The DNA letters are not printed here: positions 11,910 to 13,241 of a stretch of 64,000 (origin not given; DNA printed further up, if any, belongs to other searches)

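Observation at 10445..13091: Three-gene operon PD-(D/E)xK-like / WYL regulator / HNH(EHIxP)-like: candidate uncharacterised defence module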

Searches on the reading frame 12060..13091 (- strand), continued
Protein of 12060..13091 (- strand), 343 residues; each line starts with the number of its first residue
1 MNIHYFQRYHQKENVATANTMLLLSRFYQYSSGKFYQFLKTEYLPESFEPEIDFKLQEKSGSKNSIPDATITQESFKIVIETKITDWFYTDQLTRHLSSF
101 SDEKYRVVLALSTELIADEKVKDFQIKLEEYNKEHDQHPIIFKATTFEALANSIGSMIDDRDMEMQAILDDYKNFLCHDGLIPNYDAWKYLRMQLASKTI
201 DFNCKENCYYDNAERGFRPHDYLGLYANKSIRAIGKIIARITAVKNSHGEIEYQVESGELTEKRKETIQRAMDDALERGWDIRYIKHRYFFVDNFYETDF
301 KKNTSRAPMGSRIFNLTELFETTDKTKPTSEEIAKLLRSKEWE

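Call 40: search_protein_families(library=pfam, proteins=[L017:7018-7998:+, L019:5101-5592:+, L063:1454-1816:+, L028:3754-5184:-, L022:9302-9898:+, L069:5743-7104:+, L056:9406-10242:+, L086:9045-11180:+, L002:7031-7810:+, L002:8227-9156:+], max_evalue=0.1)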
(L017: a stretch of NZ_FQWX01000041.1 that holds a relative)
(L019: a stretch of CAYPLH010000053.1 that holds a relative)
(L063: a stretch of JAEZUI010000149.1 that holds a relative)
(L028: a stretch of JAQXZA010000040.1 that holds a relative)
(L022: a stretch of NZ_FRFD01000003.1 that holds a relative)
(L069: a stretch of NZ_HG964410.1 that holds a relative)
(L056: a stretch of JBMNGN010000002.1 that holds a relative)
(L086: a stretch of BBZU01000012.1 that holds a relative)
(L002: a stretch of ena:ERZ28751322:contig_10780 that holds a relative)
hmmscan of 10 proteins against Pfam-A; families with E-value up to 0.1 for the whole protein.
L017:7018-7998:+ (326 aa): 3 families
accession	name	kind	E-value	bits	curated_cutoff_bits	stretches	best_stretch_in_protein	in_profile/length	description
PF11884.13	DUF3404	-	0.013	15.1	25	1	63-114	141-192/259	Domain of unknown function (DUF3404)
PF18923.6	DUF5673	-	0.026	14.9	26.7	0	137-167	12-41/66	Domain of unknown function (DUF5673)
PF10878.14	DUF2672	-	0.06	13.8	27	0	133-151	14-32/53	Protein of unknown function (DUF2672)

L019:5101-5592:+ (163 aa): 1 family
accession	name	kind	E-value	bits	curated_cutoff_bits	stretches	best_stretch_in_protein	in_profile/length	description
PF20118.4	DUF6508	-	1e-12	48.5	23.6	1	29-162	4-126/129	Family of unknown function (DUF6508)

L063:1454-1816:+ (120 aa): 0 families

L028:3754-5184:- (476 aa): 9 families
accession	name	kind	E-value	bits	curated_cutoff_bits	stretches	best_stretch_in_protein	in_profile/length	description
PF00239.26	Resolvase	-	1.1e-25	90.8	23.3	1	4-154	1-144/145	Resolvase, N terminal domain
PF07508.19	Recombinase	-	2.2e-24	86.1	21.1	1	174-273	1-101/102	Recombinase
PF13408.12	Zn_ribbon_recom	-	1.2e-05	26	25.3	1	290-341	1-57/58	Recombinase zinc beta ribbon domain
PF10241.14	KxDL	-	0.011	16.5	27.2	1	366-417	30-81/86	Uncharacterized conserved protein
PF07956.16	DUF1690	-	0.021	15.7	29.7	1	334-432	10-110/139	Protein of Unknown function (DUF1690)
PF04977.20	DivIC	-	0.053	13.8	28.9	0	386-418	12-44/80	Septum formation initiator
PF05077.17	DUF678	-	0.056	14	24.1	0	294-309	57-72/74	Protein of unknown function (DUF678)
PF13870.11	CCDC113_CCDC96_CC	-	0.08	13.1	31.6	0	363-419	49-105/177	CCDC113/CCDC96, coiled-coil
PF00443.35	UCH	-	0.091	12.8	23.9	0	345-415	49-109/254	Ubiquitin carboxyl-terminal hydrolase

L022:9302-9898:+ (198 aa): 0 families

L069:5743-7104:+ (453 aa): 14 families
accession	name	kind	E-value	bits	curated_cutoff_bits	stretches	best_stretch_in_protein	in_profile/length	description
PF05958.17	tRNA_U5-meth_tr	-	6.8e-20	71.8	23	1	273-451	169-355/357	tRNA (Uracil-5-)-methyltransferase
PF01938.26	TRAM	-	4e-13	49.5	21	1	7-61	4-61/61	TRAM domain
PF13847.12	Methyltransf_31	-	1.1e-12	48.3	27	1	307-383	4-81/145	Methyltransferase domain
PF13649.12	Methyltransf_25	-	9.2e-07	29.9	27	1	310-366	1-58/97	Methyltransferase domain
PF02475.24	TRM5-TYW2_MTfase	-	1.8e-06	28.4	28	1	306-355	36-87/164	TRM5/TYW2 methyltransferase domain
PF06325.19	PrmA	-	6.4e-06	26.3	22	1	297-381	153-231/296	Ribosomal protein L11 methyltransferase (PrmA)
PF05175.20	MTS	-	9.1e-06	25.9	23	1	307-387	32-109/170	Methyltransferase small domain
PF03602.21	Cons_hypoth95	-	0.0001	22.5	24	1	306-398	41-137/182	Conserved hypothetical protein 95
PF00398.26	RrnaAD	-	0.00011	21.8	24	1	280-338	4-62/263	Ribosomal RNA adenine dimethylase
PF09445.16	Methyltransf_15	-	0.00019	21.5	22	1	308-389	2-84/165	RNA cap guanine-N2 methyltransferase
PF08241.18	Methyltransf_11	-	0.00086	20.3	21.2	1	315-366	5-54/95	Methyltransferase domain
PF05724.17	TPMT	-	0.0058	16.8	26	1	295-350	26-81/218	Thiopurine S-methyltransferase (TPMT)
PF13679.12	Methyltransf_32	-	0.017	15.6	27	1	302-379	21-104/143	Methyltransferase domain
PF08242.18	Methyltransf_12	-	0.057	14.6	30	0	315-355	5-47/98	Methyltransferase domain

L056:9406-10242:+ (278 aa): 1 family
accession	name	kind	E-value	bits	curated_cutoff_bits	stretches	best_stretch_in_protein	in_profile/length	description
PF20425.4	Neurobeachin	-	0.048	13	23.1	1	14-59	83-128/423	Neurobeachin alpha solenoid region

L086:9045-11180:+ (711 aa): 8 families
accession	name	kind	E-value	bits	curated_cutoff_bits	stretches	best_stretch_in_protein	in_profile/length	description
PF04851.21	ResIII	-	1.1e-37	129.9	22.5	1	147-293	2-164/164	Type III restriction enzyme, res subunit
PF00271.37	Helicase_C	-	8.3e-17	61.9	23.5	1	368-467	10-109/110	Helicase conserved C-terminal domain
PF18766.7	SWI2_SNF2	-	4.2e-12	46.6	26.7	1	159-337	9-201/221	SWI2/SNF2 ATPase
PF00270.35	DEAD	-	6.5e-12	45.9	26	1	152-294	3-163/167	DEAD/DEAH box helicase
PF00176.29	SNF2-rel_dom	-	2.8e-05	23.8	24.9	1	152-301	1-173/290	SNF2-related domain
PF18741.7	MTES_1575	-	0.00099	19.6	38.2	1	49-118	26-93/96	REase_MTES_1575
PF13401.12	AAA_22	-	0.0019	19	27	1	167-277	4-106/130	AAA domain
PF13307.12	Helicase_C_2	-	0.0066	16.9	25.3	0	372-441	8-82/170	Helicase C-terminal domain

L002:7031-7810:+ (259 aa): 1 family
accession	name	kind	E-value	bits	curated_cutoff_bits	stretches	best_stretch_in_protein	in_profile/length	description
PF13392.12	HNH_3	-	0.021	14.9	24.8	1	83-107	18-42/46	HNH endonuclease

L002:8227-9156:+ (309 aa): 2 families
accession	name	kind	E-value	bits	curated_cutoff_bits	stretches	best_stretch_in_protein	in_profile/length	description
PF14279.12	HNH_5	-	0.009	16.4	27.5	0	3-18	1-19/56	HNH endonuclease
PF08416.19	PTB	-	0.01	16.4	27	0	38-124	30-113/131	Phosphotyrosine-binding domain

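Call 44: search_protein_families(library=pfam, alignment_id=A3, max_evalue=0.001)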
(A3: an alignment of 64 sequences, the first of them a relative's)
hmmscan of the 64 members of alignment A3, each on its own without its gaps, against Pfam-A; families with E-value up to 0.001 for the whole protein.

A. member 1, L014:2491-3459:+ (322 aa): 0 families

B. families by the number of members that match (of 64 scanned): 53 families (the first 25 are shown)
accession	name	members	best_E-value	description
PF14281.12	PDDEXK_4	7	1.8e-27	PD-(D/E)XK nuclease superfamily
PF18766.7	SWI2_SNF2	3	4.4e-71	SWI2/SNF2 ATPase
PF04851.21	ResIII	3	9.3e-34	Type III restriction enzyme, res subunit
PF00270.35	DEAD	3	2.3e-10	DEAD/DEAH box helicase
PF13649.12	Methyltransf_25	3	9.2e-07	Methyltransferase domain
PF05958.17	tRNA_U5-meth_tr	2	8e-25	tRNA (Uracil-5-)-methyltransferase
PF09719.15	C_GCAxxG_C_C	2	1.7e-23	Putative redox-active protein (C_GCAxxG_C_C)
PF07508.19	Recombinase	2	1.3e-21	Recombinase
PF00239.26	Resolvase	2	4.2e-17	Resolvase, N terminal domain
PF01396.24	Zn_ribbon_Top1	2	1.9e-16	Topoisomerase DNA binding C4 zinc finger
PF00271.37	Helicase_C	2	1.4e-15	Helicase conserved C-terminal domain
PF13847.12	Methyltransf_31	2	1.1e-12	Methyltransferase domain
PF05175.20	MTS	2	6.1e-07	Methyltransferase small domain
PF09445.16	Methyltransf_15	2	1.2e-06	RNA cap guanine-N2 methyltransferase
PF08241.18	Methyltransf_11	2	1.2e-06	Methyltransferase domain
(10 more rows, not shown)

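Call 45: search_protein_families(library=pfam, alignment_id=A4, max_evalue=0.001)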
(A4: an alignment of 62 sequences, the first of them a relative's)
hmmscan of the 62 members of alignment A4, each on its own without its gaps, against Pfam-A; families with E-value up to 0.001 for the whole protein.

A. member 1, L014:4511-5266:+ (251 aa): 1 family
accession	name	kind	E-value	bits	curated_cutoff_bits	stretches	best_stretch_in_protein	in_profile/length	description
PF21196.3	PcrA_UvrD_tudor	-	0.00011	22.4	23.9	1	203-237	1-39/48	PcrA/UvrD tudor domain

B. families by the number of members that match (of 62 scanned): 55 families (the first 25 are shown)
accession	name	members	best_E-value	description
PF04851.21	ResIII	2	1.1e-37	Type III restriction enzyme, res subunit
PF00005.33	ABC_tran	2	4e-35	ABC transporter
PF13472.12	Lipase_GDSL_2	2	1.4e-24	GDSL-like Lipase/Acylhydrolase family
PF00657.28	Lipase_GDSL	2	2e-13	GDSL-like Lipase/Acylhydrolase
PF00270.35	DEAD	2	6.5e-12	DEAD/DEAH box helicase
PF20720.3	nSTAND3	2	3.4e-07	Novel STAND NTPase 3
PF13304.12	AAA_21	2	4.7e-07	AAA domain, putative AbiEii toxin, Type IV TA system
PF02463.25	SMC_N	2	6.1e-07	RecF/RecN/SMC N terminal domain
PF21196.3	PcrA_UvrD_tudor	2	7.2e-05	PcrA/UvrD tudor domain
PF04311.20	DUF459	2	0.00057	Protein of unknown function (DUF459)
PF00872.24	Transposase_mut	1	3.4e-112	Transposase, Mutator family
PF01699.29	Na_Ca_ex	1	5.1e-68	Sodium/calcium exchanger protein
PF13151.12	DUF3990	1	4.5e-51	Protein of unknown function (DUF3990)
PF00144.29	Beta-lactamase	1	7.4e-43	Beta-lactamase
PF13487.12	HD_5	1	3.9e-40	HD domain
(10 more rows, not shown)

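Call 50: search_protein_families(library=pfam, proteins=[L089:6899-7939:+, L089:5549-6643:-, L089:4700-5485:+, L089:2583-4577:-, L089:9081-9506:+, L051:7315-7968:+, L051:6323-7321:+, L051:5119-5736:+, L051:9796-10398:+, L051:3735-4523:+], max_evalue=0.01)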
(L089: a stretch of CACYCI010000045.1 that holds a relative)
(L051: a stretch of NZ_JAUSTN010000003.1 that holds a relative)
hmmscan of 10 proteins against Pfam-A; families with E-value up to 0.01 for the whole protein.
L089:6899-7939:+ (346 aa): 3 families
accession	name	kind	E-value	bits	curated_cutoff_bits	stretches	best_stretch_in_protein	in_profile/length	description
PF13280.12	WYL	-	2.5e-09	37.4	21.8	1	161-231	3-69/70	WYL domain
PF25583.1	WCX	-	8.4e-06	26.5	23.9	1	272-341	7-75/76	WCX domain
PF08279.18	HTH_11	-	0.0054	17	25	0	33-87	1-49/55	HTH domain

L089:5549-6643:- (364 aa): 2 families
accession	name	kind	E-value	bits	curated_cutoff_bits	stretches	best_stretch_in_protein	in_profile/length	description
PF00251.26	Glyco_hydro_32N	-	4.9e-69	233.7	22.1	1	13-295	1-303/307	Glycosyl hydrolases family 32 N-terminal domain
PF04616.20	Glyco_hydro_43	-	5e-05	23.2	32.2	0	139-188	10-56/288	Glycosyl hydrolases family 43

L089:4700-5485:+ (261 aa): 1 family
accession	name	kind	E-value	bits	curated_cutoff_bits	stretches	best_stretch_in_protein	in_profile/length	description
PF01784.24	DUF34_NIF3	-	6.7e-22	78.8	23.4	1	2-242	2-238/256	Duf34/NIF3 (NGG1p interacting factor 3)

L089:2583-4577:- (664 aa): 4 families
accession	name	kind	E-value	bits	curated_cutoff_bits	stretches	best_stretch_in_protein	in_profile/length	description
PF21258.2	Glyco_hydro_120_ins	-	1.8e-37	128.8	27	1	92-214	1-121/121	Glycoside hydrolase 120, insertion domain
PF13229.12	Beta_helix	-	5.2e-10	39.6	25.9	1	262-432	9-157/158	Right handed beta helix region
PF07602.17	DUF1565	-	1.4e-08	34.8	20.3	1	20-59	1-40/257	Protein of unknown function (DUF1565)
PF05048.19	NosD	-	2.2e-06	27.7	23.6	1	323-421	92-180/212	Periplasmic copper-binding protein (NosD)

L089:9081-9506:+ (141 aa): 0 families

L051:7315-7968:+ (217 aa): 1 family
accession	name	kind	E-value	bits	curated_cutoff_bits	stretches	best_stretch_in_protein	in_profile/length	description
PF03167.25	UDG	-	0.00071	20.1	24.3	1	124-200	67-126/141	Uracil DNA glycosylase superfamily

L051:6323-7321:+ (332 aa): 0 families

L051:5119-5736:+ (205 aa): 3 families
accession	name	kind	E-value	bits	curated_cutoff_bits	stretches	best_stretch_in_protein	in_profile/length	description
PF08713.17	DNA_alkylation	-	3.3e-12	47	21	1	24-179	40-190/213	DNA alkylation repair enzyme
PF02985.28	HEAT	-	1.1e-08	35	23.5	0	80-100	10-30/31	HEAT repeat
PF13646.12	HEAT_2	-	5.2e-07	30.3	27.7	1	48-129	11-87/88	HEAT repeats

L051:9796-10398:+ (200 aa): 0 families

L051:3735-4523:+ (262 aa): 3 families
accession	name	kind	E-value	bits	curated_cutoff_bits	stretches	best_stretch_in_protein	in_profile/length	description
PF00561.26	Abhydrolase_1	-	3.2e-13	50.3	25.8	1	23-121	2-109/245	alpha/beta hydrolase fold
PF12697.13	Abhydrolase_6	-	2.4e-09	38.6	26.3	1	24-252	1-216/217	Alpha/beta hydrolase family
PF12146.15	Hydrolase_4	-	3.4e-05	23.7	27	1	45-123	29-112/239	Serine aminopeptidase, S33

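Call 60: search_protein_representatives(alignment_id=A2)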
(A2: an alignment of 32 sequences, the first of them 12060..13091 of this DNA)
Query: 32 sequences, 337 profile positions. Proteins with E-value up to 0.001 (for the whole library): 1067; up to 1e-10: 789; up to 1e-30: 366. The best 150 are listed.
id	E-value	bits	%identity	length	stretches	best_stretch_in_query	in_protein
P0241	8.2e-160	547.8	-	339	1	1-337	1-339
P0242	1.3e-151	520.9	-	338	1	1-337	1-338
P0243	1.2e-134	465.1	-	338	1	1-337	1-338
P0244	9.0e-129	445.8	-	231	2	1-164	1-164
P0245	1.2e-127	442.1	-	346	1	1-337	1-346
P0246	9.5e-124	429.3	-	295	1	39-337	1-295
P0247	4.6e-118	410.6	-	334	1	1-337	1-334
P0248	3.9e-115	401.0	-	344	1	1-337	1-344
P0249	4.8e-108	377.6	-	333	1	1-337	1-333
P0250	5.8e-108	377.4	-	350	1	1-337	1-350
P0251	8.0e-107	373.6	-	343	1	1-337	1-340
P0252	2.6e-99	348.9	-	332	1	1-337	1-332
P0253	6.7e-99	347.6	-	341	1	1-337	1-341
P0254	1.3e-98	346.7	-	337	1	1-336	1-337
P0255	3.2e-98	345.3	-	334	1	1-337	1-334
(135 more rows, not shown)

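Call 63: search_solved_structures(query=A6, max_evalue=10, show_alignments=3)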
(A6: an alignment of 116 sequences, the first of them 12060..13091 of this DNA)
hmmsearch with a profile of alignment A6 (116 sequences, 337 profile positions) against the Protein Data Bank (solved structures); distinct sequences matched with E-value up to 10: 6.
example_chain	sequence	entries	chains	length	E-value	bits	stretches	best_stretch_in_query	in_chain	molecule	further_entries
5thg_A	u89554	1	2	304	0.026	16.9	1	127-186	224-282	I-OnuI_e-hCCR5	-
6bd0_A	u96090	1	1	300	0.089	15.2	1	127-186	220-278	Ribosomal protein 3/homing endonuclease-like protein fusion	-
6bdb_A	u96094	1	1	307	0.095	15.1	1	127-186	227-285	Ribosomal protein 3/homing endonuclease-like protein fusion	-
6bda_A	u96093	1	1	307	0.13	14.6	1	127-186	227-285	Ribosomal protein 3/homing endonuclease-like protein fusion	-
3qqy_A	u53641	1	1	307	0.13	14.6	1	127-186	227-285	Ribosomal protein 3/homing endonuclease-like protein fusion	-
4yhx_A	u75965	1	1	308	0.32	13.3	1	127-186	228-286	Ribosomal protein 3/homing endonuclease-like fusion protein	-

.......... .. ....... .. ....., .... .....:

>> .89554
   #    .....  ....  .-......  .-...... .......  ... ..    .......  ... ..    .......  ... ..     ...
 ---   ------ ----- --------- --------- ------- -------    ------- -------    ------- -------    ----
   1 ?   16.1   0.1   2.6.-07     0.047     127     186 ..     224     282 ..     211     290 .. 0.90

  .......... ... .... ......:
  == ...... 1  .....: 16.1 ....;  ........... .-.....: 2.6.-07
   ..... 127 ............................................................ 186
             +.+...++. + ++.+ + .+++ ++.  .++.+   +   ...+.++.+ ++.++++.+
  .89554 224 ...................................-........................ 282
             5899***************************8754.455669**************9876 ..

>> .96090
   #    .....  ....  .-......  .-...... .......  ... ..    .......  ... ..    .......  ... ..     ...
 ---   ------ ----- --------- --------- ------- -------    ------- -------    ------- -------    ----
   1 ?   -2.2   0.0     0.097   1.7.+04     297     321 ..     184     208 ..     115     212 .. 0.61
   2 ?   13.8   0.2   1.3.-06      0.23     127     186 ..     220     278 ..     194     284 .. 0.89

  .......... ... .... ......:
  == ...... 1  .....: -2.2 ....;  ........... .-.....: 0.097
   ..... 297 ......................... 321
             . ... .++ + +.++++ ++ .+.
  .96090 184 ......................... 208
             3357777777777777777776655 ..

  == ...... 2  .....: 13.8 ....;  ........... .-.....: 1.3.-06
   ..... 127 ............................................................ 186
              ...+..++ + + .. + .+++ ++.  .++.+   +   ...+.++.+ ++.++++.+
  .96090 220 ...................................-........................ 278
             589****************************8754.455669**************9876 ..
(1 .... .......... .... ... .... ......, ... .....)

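Call 64: search_protein_families(library=pfam, alignment_id=A6, max_evalue=0.05)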
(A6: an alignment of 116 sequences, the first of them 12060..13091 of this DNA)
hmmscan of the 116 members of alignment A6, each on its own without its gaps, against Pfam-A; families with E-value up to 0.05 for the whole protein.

A. member 1, window:12060-13091:- (343 aa): 0 families

B. families by the number of members that match (of 116 scanned): 29 families (the first 25 are shown)
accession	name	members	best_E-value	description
PF14281.12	PDDEXK_4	8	9.6e-05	PD-(D/E)XK nuclease superfamily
PF03345.20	OST48_N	1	0.00095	OST48, N-terminal domain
PF25100.1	DUF7809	1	0.0015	Domain of unknown function (DUF7809)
PF20776.3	SLS1_N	1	0.0017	SLS1 protein N-terminal domain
PF19666.4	DUF6169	1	0.0037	Family of unknown function (DUF6169)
PF04471.18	Mrr_cat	1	0.0041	Restriction endonuclease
PF25644.1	Seadorna_VP4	1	0.007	Seadornavirus membrane penetration protein VP4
PF18059.6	Csd3_N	1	0.0073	Csd3 N-terminal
PF21688.3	FAD-depend_C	1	0.0079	FAD-dependent protein, C-terminal domain-like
PF06819.16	Arc_PepC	1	0.0087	Archaeal Peptidase A24 C-terminal Domain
PF02438.21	Adeno_100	1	0.012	Late 100kD protein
PF22380.2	Chp1-like_SPOC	1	0.014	Chromo domain-containing protein 1-like, SPOC domain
PF03938.19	OmpH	1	0.016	Outer membrane protein (OmpH-like)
PF13905.12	Thioredoxin_8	1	0.019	Thioredoxin-like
PF02947.19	Flt3_lig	1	0.022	flt3 ligand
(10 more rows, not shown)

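Call 91: list_cluster_members(proteins=[window:12060-13091:-, window:11070-12050:-, window:10445-11056:-, window:13220-14872:+, window:15105-15875:+])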
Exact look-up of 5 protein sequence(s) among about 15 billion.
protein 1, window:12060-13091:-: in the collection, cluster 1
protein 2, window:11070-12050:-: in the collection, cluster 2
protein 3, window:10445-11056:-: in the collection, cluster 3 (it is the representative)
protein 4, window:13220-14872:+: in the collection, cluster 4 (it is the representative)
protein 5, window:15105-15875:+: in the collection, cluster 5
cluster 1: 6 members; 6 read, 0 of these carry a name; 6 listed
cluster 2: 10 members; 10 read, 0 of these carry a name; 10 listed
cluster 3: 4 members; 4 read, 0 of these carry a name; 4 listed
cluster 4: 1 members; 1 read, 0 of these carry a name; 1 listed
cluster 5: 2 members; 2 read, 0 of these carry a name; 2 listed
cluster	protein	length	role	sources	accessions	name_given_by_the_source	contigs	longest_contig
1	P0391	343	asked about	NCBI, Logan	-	-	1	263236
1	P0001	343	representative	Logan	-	-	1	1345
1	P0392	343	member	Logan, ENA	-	-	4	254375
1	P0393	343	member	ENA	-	-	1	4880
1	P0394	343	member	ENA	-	-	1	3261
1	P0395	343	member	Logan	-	-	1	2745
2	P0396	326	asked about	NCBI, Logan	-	-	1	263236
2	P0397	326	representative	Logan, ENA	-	-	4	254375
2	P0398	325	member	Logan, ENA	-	-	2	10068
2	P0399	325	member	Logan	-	-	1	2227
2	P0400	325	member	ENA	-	-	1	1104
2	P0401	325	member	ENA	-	-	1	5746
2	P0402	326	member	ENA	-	-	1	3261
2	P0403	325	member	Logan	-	-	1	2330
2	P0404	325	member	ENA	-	-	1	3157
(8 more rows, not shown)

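Call 94: find_related_loci(query=A2, collection=viral_contigs, flank=6000)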
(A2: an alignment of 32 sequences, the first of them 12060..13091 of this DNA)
Query A2 (343 aa) in viral_contigs; peptide patterns used: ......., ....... (x = any residue, [..] = any of these).
111 stretches matched a pattern; 17 encode a relative of the query (tblastn E <= 1e-3); 17 distinct loci.
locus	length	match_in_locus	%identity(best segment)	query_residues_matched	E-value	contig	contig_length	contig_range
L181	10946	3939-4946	63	1-342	6e-142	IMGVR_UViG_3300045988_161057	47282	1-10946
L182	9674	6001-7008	62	1-342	8e-142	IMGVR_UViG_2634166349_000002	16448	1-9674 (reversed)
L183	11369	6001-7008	63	1-342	1e-141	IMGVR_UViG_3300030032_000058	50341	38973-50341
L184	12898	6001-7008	61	1-342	1e-141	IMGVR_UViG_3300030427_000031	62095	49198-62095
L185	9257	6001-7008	62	1-342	5e-141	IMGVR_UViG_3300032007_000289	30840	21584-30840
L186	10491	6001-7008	62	1-342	5e-141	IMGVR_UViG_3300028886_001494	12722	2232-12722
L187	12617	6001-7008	62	1-342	3e-137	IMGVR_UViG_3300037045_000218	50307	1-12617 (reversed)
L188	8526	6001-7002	61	1-342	1e-128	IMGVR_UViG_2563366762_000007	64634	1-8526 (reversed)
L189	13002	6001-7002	59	1-342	4e-127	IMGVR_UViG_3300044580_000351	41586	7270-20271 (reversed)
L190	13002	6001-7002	59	1-342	2e-127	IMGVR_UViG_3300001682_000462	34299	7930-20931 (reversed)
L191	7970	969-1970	59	1-342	1e-126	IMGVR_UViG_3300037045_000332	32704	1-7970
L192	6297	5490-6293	65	1-272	1e-113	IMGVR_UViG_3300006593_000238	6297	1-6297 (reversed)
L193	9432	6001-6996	50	1-342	7e-101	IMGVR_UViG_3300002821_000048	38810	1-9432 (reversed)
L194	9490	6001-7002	58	1-342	6e-126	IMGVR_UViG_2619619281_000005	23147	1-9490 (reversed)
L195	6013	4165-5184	41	1-343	1e-80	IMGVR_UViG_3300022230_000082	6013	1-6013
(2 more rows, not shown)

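Call 98: search_dna_similar(query=window:12060-13091:-, collection=plasmids, mode=protein, max_rows=12)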
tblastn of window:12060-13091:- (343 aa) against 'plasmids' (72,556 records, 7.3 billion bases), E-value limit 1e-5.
Records with a match: 3; places in all: 3; records where one place covers at least 80% of the query: 2.
Best place of each record, by identity: <60% 3.
By first word of the organism name: Macrococcoides 2; Macrococcus 1.
By predicted mobility (MOB-suite, as given by PLSDB): non-mobilizable 2; mobilizable 1.
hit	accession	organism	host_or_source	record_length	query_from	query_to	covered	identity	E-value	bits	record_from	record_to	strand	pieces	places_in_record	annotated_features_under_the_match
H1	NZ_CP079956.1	Macrococcus sp. 19Msa1099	pure culture,pork meat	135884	1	343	100%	31.1%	3e-31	131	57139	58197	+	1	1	hypothetical protein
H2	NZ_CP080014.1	Macrococcoides caseolyticum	calf,pure culture,nasal swab sample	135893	1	343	100%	31.1%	3e-31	131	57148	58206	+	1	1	hypothetical protein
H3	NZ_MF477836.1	Macrococcoides canis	dog,ear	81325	214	343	38%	32.6%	4e-9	66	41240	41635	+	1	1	hypothetical protein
